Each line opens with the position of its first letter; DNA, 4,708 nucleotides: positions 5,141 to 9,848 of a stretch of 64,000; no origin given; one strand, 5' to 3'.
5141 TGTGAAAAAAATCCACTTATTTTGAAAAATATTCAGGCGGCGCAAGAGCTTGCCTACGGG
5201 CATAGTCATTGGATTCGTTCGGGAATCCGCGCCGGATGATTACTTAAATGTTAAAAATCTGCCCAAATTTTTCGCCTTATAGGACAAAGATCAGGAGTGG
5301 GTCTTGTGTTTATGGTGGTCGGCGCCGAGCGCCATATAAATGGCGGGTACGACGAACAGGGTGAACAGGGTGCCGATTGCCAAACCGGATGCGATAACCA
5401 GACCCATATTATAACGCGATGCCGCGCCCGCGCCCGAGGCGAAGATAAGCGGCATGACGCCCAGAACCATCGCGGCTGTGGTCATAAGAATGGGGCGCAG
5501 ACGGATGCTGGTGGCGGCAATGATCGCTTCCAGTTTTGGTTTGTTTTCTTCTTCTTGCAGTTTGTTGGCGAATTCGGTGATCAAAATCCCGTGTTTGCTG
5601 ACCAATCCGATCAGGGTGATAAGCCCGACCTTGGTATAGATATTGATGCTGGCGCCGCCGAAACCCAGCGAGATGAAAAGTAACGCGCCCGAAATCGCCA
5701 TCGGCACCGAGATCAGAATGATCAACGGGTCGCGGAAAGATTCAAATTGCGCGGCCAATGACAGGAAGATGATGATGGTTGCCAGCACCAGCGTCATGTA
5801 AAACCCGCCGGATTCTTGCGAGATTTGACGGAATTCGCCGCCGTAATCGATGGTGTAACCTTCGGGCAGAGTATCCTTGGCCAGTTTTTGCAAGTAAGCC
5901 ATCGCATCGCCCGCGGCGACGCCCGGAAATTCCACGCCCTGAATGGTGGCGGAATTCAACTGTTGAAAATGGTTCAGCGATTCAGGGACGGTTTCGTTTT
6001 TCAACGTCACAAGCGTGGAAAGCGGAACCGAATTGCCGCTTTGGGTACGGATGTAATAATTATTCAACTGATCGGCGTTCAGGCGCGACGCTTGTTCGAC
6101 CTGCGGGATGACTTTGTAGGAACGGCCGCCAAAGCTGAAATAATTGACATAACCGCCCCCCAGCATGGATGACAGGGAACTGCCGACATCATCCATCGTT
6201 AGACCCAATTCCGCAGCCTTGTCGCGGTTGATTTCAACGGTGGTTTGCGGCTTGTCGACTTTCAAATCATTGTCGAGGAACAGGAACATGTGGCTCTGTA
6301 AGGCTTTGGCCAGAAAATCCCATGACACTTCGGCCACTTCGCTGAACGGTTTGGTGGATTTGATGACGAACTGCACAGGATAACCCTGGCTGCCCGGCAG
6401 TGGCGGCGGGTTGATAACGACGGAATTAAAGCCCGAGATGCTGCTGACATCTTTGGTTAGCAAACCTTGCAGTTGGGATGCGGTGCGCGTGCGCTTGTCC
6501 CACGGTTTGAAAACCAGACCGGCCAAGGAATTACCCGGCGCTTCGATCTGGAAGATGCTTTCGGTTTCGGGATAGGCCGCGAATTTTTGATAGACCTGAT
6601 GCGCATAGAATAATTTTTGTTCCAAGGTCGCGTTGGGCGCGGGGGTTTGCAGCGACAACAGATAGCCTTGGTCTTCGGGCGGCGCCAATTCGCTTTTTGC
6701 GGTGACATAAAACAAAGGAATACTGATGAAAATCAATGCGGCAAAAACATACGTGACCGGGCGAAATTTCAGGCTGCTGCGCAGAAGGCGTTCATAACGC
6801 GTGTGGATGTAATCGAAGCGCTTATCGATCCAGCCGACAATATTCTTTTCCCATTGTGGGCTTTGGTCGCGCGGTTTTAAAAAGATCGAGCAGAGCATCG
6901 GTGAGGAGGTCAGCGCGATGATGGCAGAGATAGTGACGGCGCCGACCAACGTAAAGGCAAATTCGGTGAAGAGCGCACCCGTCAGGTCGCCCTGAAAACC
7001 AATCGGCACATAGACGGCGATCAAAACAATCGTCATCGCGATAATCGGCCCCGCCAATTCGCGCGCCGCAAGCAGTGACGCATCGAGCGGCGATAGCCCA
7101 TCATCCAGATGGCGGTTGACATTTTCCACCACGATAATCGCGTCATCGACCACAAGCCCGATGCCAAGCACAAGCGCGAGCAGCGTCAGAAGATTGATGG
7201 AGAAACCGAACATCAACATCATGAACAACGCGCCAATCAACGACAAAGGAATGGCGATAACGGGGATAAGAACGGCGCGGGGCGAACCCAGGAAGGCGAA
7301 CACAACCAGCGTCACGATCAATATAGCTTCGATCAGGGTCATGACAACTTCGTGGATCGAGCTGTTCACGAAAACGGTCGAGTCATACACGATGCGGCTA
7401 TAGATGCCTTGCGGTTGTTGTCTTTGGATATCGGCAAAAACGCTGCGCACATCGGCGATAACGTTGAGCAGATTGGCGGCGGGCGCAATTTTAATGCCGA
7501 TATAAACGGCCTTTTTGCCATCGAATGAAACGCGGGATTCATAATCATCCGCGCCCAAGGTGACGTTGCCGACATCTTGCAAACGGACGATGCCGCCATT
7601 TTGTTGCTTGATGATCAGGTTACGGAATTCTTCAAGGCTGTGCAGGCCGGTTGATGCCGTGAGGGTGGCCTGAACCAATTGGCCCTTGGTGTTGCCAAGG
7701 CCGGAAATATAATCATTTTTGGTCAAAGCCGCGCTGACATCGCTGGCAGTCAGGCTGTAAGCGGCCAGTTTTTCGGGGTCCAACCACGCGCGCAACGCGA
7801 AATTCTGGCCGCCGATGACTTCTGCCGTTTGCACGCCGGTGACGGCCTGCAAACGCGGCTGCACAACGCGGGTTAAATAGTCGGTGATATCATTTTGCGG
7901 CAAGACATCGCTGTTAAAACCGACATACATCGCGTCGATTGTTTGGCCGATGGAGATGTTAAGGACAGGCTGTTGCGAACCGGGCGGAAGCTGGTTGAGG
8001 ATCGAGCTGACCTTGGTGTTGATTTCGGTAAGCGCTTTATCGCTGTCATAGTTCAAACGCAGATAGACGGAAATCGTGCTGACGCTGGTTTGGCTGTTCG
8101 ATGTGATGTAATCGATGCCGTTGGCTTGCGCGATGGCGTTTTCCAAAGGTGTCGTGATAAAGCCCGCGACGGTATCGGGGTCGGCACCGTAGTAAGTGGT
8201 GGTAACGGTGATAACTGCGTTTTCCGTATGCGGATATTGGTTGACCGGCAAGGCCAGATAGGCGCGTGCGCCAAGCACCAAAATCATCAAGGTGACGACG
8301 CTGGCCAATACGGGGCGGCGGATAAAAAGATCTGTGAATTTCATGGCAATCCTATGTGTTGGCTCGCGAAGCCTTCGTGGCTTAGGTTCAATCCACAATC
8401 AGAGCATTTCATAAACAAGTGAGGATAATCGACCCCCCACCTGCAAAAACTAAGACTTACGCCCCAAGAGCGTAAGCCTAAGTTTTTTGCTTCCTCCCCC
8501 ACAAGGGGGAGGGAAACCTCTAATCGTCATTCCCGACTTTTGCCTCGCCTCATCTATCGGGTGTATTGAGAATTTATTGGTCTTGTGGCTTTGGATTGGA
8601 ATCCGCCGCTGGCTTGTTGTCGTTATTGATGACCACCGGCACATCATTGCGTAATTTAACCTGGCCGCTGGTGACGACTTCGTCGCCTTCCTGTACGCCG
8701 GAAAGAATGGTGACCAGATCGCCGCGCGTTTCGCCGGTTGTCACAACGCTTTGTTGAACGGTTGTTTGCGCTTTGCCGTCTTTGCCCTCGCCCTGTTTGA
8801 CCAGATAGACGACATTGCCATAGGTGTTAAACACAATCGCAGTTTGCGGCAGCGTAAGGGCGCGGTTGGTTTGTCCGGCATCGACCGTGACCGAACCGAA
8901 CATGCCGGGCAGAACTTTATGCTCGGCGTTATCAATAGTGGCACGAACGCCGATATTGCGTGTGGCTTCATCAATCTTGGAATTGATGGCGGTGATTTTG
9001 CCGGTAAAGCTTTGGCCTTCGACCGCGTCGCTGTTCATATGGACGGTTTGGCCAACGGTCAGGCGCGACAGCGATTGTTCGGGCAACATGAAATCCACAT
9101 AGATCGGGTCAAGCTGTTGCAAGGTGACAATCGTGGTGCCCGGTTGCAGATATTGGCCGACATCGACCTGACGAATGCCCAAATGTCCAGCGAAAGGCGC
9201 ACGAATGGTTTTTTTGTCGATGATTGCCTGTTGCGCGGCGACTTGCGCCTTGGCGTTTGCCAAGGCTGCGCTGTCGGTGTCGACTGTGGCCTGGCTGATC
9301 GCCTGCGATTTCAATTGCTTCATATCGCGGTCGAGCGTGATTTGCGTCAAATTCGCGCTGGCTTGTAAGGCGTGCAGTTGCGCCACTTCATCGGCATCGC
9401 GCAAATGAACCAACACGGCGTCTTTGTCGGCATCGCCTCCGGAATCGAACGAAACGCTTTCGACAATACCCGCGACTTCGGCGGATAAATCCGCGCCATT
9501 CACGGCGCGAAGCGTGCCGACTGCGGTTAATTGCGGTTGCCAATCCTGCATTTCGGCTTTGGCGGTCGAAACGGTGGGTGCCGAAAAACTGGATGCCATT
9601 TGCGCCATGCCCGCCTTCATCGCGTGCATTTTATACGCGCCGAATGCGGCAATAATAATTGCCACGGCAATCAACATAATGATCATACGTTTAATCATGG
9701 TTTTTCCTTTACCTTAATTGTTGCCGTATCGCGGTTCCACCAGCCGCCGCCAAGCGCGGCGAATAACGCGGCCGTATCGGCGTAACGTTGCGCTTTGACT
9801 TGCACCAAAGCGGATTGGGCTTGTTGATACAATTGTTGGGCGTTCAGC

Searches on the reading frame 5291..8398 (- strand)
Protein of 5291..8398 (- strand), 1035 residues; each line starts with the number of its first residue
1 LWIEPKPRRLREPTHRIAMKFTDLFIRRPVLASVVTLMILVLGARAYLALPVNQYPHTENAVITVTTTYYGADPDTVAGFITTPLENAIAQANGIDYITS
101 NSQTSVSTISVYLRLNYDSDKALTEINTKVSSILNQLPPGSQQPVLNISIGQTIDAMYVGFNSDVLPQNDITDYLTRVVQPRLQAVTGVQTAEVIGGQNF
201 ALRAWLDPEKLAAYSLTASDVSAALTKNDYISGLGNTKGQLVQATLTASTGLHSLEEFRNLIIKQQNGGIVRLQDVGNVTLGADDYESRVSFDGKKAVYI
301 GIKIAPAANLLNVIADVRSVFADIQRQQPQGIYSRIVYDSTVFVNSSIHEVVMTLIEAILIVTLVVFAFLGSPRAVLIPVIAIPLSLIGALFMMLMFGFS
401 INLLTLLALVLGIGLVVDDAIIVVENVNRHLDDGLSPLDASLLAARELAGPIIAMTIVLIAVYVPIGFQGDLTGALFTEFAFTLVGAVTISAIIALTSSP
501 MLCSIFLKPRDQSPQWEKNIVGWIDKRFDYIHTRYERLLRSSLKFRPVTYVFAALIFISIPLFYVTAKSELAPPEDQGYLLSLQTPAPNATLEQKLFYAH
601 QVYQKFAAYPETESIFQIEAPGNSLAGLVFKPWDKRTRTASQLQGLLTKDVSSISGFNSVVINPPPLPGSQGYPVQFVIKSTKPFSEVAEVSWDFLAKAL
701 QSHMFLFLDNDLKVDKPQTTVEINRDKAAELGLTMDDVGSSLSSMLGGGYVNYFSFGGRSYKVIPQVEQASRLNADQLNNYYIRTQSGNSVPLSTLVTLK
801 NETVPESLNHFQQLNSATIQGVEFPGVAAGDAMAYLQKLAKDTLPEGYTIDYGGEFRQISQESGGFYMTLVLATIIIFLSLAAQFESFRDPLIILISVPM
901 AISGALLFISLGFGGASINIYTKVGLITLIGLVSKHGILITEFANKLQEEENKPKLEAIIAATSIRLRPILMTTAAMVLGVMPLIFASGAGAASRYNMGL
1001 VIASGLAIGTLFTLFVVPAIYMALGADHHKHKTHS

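Call 71: search_protein_families(library=pfam, proteins=[window:5291-8398:-], max_evalue=0.00001)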
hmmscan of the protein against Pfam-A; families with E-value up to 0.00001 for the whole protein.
window:5291-8398:- (1035 aa): 2 families
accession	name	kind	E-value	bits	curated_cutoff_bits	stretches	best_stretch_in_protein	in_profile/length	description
PF00873.25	ACR_tran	-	1.5e-261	870.9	28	1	22-1024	2-1020/1021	AcrB/AcrD/AcrF family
PF03176.21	MMPL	-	1.3e-09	37.9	20.5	0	830-1027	104-305/333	MMPL family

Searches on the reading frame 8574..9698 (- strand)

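Call 71: search_protein_families(library=pfam, proteins=[window:8574-9698:-], max_evalue=0.00001)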
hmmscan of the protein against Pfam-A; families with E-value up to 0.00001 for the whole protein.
window:8574-9698:- (374 aa): 2 families
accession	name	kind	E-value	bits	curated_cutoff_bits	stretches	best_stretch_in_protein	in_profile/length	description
PF16576.10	HlyD_D23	-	5.7e-29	101.4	30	1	55-267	4-213/214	Barrel-sandwich domain of CusB or HlyD membrane-fusion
PF13437.12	HlyD_3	-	6.6e-17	62.6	22.2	1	164-265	1-106/106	HlyD family secretion protein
